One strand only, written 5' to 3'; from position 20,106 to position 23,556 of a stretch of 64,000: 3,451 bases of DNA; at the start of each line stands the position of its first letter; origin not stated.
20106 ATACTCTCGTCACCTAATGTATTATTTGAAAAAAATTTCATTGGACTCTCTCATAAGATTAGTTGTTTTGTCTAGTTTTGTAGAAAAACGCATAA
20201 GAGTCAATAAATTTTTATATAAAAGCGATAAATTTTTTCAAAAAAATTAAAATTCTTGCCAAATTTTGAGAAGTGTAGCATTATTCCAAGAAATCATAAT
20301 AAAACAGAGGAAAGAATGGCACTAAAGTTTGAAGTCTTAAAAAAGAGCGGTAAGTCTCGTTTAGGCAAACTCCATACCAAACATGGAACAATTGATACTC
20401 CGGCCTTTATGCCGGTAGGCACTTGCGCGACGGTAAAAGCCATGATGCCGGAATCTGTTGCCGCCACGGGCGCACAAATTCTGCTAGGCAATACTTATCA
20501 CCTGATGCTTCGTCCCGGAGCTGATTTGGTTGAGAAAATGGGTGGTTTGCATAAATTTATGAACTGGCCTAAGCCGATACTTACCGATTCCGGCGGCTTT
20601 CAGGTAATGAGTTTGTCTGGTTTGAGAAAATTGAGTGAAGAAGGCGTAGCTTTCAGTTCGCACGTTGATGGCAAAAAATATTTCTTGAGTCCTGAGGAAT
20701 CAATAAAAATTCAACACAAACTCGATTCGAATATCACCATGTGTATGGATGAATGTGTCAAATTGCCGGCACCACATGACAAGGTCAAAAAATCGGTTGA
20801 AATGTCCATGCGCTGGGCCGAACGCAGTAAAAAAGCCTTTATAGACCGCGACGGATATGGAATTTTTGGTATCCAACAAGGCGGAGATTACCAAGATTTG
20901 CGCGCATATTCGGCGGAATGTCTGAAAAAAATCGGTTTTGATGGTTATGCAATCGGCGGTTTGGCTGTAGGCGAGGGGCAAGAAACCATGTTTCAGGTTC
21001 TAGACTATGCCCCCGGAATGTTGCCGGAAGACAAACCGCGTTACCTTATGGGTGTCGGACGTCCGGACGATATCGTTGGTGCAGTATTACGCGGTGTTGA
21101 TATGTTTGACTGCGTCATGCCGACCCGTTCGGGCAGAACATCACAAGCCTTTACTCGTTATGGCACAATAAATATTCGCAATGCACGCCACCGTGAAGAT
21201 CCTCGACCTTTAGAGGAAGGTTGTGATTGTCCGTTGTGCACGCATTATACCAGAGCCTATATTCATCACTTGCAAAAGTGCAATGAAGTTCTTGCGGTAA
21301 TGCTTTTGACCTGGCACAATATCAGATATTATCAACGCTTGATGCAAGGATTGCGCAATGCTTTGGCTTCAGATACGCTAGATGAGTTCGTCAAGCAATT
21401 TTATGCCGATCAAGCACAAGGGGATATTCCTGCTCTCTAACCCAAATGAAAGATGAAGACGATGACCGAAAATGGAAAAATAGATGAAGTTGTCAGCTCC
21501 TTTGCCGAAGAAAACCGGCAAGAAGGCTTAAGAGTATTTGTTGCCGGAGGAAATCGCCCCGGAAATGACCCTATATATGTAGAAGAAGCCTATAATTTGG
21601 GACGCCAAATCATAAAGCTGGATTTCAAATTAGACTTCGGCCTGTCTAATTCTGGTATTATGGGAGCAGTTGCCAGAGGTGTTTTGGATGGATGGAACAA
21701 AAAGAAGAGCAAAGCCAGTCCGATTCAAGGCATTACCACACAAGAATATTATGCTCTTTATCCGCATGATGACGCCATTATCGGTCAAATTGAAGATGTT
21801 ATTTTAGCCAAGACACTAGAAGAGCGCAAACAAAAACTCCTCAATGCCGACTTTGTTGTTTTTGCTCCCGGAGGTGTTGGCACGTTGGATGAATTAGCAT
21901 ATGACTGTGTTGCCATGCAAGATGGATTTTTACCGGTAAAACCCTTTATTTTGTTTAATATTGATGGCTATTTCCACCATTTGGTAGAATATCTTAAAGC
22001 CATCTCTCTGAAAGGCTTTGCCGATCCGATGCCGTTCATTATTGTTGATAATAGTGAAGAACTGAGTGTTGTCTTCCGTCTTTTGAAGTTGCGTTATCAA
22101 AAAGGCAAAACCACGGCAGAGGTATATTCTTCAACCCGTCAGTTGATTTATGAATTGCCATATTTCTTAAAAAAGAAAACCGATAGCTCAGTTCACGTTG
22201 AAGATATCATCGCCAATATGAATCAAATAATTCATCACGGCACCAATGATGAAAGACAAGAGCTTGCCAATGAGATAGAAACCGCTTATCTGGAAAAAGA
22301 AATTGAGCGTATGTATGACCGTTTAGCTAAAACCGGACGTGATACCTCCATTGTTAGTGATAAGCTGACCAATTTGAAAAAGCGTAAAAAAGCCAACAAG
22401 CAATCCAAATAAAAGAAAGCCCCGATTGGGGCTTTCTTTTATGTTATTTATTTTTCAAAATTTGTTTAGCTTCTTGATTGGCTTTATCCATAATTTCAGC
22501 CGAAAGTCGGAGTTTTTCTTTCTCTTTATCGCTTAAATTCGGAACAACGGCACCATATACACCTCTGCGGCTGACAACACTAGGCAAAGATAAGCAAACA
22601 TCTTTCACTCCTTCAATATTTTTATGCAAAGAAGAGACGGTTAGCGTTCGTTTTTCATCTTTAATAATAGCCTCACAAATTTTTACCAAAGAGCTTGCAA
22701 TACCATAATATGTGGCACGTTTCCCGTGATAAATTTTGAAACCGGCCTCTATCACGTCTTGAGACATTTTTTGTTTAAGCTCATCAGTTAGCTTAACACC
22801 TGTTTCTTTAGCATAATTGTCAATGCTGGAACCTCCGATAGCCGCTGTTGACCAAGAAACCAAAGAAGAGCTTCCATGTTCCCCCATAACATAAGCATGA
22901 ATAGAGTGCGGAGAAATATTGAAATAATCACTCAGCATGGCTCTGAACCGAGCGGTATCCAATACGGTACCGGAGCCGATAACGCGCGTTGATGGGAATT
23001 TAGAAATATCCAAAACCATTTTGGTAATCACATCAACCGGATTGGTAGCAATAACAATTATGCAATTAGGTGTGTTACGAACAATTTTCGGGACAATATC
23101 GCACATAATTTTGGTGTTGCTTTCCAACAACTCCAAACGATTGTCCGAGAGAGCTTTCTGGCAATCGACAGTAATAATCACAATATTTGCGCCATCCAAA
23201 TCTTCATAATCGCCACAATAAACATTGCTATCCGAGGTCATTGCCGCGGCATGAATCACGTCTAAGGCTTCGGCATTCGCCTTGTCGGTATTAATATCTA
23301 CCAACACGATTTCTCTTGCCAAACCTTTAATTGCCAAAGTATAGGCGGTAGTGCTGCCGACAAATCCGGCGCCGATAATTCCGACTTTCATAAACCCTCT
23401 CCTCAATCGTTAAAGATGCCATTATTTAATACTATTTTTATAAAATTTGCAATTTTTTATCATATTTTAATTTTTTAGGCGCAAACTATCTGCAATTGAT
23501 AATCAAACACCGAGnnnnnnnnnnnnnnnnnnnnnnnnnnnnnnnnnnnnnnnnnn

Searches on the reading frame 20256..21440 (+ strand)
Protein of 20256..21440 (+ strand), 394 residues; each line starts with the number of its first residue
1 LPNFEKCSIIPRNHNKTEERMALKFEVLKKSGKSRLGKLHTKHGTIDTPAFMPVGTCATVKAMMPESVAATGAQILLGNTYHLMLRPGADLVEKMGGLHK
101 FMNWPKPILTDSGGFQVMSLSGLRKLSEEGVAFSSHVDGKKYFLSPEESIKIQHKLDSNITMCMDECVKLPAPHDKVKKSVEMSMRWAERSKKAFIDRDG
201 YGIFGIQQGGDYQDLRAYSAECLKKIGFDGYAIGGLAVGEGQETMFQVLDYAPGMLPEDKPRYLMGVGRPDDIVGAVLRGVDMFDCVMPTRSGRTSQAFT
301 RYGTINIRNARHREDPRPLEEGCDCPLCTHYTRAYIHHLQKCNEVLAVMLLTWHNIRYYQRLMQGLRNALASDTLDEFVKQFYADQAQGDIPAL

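Call 76: search_protein_families(library=pfam, proteins=[window:20256-21440:+], max_evalue=0.001)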
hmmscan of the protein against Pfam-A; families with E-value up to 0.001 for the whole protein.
window:20256-21440:+ (394 aa): 1 family
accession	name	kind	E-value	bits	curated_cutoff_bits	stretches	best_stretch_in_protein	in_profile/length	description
PF01702.25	TGT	-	2e-156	521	26.3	1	34-386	3-355/357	Queuine tRNA-ribosyltransferase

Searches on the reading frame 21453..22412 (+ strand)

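Call 76: search_protein_families(library=pfam, proteins=[window:21453-22412:+], max_evalue=0.001)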
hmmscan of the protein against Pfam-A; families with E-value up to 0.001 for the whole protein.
window:21453-22412:+ (319 aa): 2 families
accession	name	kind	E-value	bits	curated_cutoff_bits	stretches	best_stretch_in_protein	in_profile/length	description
PF03641.19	Lysine_decarbox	-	3.9e-15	56.6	27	1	70-192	1-112/131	Possible lysine decarboxylase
PF18306.6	LDcluster4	-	0.00016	21.8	26.3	0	30-150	6-112/151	SLOG cluster4 family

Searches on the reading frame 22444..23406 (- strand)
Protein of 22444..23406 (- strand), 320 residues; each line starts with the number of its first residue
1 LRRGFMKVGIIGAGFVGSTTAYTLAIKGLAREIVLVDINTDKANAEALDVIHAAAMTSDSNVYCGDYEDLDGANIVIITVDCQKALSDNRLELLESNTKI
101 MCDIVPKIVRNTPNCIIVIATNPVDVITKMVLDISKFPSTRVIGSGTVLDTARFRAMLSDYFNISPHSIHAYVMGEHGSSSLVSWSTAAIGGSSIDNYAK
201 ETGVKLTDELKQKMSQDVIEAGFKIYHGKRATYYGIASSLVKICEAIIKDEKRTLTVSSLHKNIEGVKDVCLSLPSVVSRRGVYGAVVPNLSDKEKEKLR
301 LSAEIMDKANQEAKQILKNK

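Call 76: search_protein_families(library=pfam, proteins=[window:22444-23406:-], max_evalue=0.001)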
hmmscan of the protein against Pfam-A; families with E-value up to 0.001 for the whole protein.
window:22444-23406:- (320 aa): 6 families
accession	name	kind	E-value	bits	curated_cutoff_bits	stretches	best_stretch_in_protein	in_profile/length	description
PF00056.29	Ldh_1_N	-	2.6e-34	118.7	27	1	6-144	1-141/141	lactate/malate dehydrogenase, NAD binding domain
PF02866.23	Ldh_1_C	-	2.6e-30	106.1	22.6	1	147-314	1-171/174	lactate/malate dehydrogenase, alpha/beta C-terminal domain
PF03721.20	UDPG_MGDP_dh_N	-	1.1e-05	25.5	27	1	6-132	1-133/187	UDP-glucose/GDP-mannose dehydrogenase family, NAD binding domain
PF02737.24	3HCDH_N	-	0.00011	22.7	22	1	7-62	1-53/180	3-hydroxyacyl-CoA dehydrogenase, NAD binding domain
PF01266.30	DAO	-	0.0003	20.9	27.9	1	8-39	2-31/353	FAD dependent oxidoreductase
PF03435.24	Sacchrp_dh_NADP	-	0.00034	21.4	25.1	0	8-50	1-43/129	Saccharopine dehydrogenase NADP binding domain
